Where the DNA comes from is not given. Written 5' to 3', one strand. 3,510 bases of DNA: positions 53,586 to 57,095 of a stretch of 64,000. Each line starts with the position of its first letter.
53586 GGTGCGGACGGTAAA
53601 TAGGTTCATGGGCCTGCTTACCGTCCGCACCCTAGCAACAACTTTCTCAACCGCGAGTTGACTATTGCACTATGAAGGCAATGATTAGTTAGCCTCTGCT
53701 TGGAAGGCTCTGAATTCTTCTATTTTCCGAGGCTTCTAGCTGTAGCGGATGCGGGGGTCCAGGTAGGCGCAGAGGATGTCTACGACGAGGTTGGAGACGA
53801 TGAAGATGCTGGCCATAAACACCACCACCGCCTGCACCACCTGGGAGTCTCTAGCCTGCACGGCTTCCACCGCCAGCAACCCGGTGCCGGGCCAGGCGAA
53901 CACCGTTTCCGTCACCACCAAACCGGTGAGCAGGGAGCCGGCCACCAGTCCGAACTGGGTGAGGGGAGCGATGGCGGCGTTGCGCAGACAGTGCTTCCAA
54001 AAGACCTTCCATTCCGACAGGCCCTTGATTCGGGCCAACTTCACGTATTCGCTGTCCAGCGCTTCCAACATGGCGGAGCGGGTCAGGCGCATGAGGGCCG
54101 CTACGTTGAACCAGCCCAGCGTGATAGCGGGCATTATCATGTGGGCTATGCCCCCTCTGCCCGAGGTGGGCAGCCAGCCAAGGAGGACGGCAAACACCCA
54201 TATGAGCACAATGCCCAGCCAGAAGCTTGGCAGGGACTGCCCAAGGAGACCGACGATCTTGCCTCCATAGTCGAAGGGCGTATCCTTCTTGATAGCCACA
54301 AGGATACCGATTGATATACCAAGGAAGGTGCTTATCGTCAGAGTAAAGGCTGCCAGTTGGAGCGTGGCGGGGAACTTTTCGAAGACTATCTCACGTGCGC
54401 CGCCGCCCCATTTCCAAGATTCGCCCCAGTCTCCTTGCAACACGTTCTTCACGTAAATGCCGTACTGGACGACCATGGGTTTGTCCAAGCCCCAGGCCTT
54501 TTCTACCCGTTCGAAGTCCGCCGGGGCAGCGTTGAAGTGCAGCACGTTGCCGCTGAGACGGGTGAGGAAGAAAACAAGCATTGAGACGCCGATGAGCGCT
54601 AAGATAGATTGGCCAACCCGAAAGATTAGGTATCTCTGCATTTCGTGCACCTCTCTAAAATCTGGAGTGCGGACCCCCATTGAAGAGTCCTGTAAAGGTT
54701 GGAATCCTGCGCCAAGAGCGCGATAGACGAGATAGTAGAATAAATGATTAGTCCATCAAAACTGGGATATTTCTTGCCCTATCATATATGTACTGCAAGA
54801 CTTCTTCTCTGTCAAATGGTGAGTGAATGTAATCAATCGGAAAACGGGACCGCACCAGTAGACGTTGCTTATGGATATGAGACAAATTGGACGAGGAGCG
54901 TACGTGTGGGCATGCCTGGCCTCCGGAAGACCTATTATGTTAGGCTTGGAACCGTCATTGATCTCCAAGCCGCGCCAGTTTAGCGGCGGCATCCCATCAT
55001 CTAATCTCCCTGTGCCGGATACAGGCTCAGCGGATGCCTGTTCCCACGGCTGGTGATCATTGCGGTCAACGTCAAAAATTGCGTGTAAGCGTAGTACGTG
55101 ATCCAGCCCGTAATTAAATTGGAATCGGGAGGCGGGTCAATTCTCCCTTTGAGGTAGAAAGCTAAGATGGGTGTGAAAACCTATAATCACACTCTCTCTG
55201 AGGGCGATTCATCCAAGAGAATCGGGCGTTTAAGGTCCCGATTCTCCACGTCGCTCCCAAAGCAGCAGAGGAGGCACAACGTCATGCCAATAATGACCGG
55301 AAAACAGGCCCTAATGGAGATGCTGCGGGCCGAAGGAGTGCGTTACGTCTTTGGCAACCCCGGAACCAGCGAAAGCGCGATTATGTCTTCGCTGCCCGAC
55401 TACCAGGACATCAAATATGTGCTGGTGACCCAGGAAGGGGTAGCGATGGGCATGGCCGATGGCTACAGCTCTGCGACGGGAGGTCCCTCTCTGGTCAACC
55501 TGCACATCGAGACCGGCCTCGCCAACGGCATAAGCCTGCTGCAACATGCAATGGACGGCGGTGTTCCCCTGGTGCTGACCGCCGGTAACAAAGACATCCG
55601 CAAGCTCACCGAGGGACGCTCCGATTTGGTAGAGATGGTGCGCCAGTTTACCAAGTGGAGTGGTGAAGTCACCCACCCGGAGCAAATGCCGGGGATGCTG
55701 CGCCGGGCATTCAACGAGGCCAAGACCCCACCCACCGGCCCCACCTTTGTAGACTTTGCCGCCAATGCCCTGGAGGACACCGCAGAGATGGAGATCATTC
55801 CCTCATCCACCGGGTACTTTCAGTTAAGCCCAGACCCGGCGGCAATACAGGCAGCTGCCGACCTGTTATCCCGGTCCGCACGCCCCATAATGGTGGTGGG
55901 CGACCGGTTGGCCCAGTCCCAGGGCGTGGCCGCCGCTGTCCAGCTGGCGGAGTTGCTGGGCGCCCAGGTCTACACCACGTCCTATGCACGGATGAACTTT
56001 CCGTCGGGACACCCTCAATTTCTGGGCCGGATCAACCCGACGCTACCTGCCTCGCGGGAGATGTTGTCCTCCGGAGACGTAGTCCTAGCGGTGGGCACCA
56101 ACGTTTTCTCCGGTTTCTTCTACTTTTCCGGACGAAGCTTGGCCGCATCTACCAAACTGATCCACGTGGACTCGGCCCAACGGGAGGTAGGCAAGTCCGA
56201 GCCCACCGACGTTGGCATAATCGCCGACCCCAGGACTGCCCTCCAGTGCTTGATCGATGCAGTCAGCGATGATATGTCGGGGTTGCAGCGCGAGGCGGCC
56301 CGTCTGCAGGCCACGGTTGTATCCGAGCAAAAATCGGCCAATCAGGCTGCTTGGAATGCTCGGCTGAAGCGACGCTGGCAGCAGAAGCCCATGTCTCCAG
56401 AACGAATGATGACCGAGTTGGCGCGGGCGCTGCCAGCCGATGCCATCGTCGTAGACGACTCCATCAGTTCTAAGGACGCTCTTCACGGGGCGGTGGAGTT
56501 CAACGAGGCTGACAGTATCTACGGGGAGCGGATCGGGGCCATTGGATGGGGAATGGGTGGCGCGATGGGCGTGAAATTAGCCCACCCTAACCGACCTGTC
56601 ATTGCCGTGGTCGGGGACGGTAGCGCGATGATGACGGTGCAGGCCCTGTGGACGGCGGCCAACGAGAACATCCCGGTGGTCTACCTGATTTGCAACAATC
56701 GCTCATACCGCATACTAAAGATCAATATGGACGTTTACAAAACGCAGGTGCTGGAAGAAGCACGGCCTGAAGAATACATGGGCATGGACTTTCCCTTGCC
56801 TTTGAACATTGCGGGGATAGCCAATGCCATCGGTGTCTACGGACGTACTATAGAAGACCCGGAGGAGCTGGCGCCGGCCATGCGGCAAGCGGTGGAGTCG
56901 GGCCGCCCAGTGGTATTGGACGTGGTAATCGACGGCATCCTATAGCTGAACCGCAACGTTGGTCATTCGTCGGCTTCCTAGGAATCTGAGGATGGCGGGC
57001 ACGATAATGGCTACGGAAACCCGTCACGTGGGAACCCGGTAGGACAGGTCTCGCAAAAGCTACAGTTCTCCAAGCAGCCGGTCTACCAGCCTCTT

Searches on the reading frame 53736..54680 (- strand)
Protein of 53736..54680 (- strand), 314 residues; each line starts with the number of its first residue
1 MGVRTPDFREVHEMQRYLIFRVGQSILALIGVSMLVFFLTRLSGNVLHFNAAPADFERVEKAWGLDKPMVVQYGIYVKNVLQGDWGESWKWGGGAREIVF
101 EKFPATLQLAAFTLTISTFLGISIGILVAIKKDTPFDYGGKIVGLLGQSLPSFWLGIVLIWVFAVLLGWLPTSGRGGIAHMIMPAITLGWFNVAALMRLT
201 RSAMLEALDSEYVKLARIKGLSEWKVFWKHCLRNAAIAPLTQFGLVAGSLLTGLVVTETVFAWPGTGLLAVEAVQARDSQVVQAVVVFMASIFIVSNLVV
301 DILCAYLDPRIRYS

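Call 35: search_protein_families(library=ncbifam, proteins=[window:53736-54680:-], max_evalue=0.00001)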
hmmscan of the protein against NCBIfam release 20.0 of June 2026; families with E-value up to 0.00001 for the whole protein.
window:53736-54680:- (314 aa): 13 families
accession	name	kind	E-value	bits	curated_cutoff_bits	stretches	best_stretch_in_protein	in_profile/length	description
NF045470.1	Opp2B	equivalog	3.8e-86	289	350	1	21-312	1-300/300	nickel ABC transporter permease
TIGR02789.1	nickel_nikB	equivalog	8.7e-76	255.3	447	1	14-312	1-307/314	nickel ABC transporter permease subunit NikB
NF045469.1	Opp1B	equivalog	1.7e-75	254.4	380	1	14-312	1-307/307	nickel/cobalt ABC transporter permease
NF007677.0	PRK10352.1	equivalog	3.2e-72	243.3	433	1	14-313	1-308/314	nickel ABC transporter permease subunit NikB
NF045471.1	Opp3B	equivalog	1.8e-67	227.9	480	1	14-313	1-304/308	oligopeptide ABC transporter permease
NF011661.0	PRK15081.1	equivalog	1.5e-62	211.9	463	1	14-313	1-305/306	glutathione ABC transporter permease GsiC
NF045472.1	Opp4B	equivalog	1.9e-61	208.1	450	1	14-312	1-319/319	oligopeptide ABC transporter permease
NF008161.0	PRK10914.1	equivalog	5.9e-58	196.6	590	2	178-313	202-337/339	dipeptide ABC transporter permease DppB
NF007008.0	PRK09471.1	equivalog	5.9e-56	190.1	388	1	15-313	2-306/306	oligopeptide ABC transporter permease OppB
NF011690.0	PRK15110.1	equivalog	2.6e-40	138.8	432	2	178-309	180-311/321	putrescine export ABC transporter permease SapB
NF043081.1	MMSYN1_0165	equivalog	3.8e-34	118.3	350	1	99-313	171-386/388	oligopeptide ABC transporter permease OppB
NF011712.0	PRK15133.1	subfamily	1.6e-28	99.7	445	2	179-313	226-361/364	microcin C ABC transporter permease YejB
NF045474.1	Opp2C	equivalog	7.9e-08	32.2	300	1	105-236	41-157/236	nickel transporter permease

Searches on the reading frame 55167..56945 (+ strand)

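Call 35: search_protein_families(library=ncbifam, proteins=[window:55167-56945:+], max_evalue=0.00001)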
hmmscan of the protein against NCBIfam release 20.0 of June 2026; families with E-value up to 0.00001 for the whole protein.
window:55167-56945:+ (592 aa): 53 families (the best 25 are shown)
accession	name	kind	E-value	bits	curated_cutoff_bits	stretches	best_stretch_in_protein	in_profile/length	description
NF005485.1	PRK07092.1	equivalog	2.9e-105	353.1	493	1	44-589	2-519/523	benzoylformate decarboxylase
NF006203.0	PRK08327.1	equivalog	2.1e-79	267.6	456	1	43-589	9-569/571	thiamine pyrophosphate-requiring protein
NF005760.0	PRK07586.1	equivalog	1.9e-75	254.8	363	1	43-588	1-514/514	acetolactate synthase large subunit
NF006052.0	PRK08199.1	subfamily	1.9e-68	231.2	539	1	41-589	6-538/559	thiamine pyrophosphate protein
TIGR00118.1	acolac_lg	equivalog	5.3e-67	226.5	538.35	1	43-589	1-535/557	biosynthetic-type acetolactate synthase large subunit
NF005713.0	PRK07525.1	subfamily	8.4e-67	225.9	620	1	41-589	4-563/592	sulfoacetaldehyde acetyltransferase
NF004807.0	PRK06154.1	equivalog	5.1e-66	223.5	607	1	37-587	14-553/565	thiamine pyrophosphate-requiring protein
NF005712.0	PRK07524.1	subfamily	4.3e-65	220.2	500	1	44-586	4-527/536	5-guanidino-2-oxopentanoate decarboxylase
NF006187.0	PRK08322.1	equivalog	1.1e-64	218.9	509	1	43-589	2-529/548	acetolactate synthase large subunit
NF006122.0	PRK08266.1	subfamily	9.4e-63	212.5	571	1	41-588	2-524/543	hypothetical protein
TIGR03457.1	sulphoacet_xsc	equivalog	4.3e-62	210.3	676.4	1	43-590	2-558/579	sulfoacetaldehyde acetyltransferase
NF004919.0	PRK06276.1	equivalog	8.5e-59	199.3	866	1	43-589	1-539/582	acetolactate synthase large subunit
NF005860.0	PRK07789.1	equivalog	2.2e-57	194.7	881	1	29-588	20-578/615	acetolactate synthase large subunit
NF004516.0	PRK05858.1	equivalog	6.9e-57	193.2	587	1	45-589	13-536/548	acetolactate synthase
NF004710.0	PRK06048.1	equivalog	1.7e-52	178.6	976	1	41-589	6-538/561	acetolactate synthase large subunit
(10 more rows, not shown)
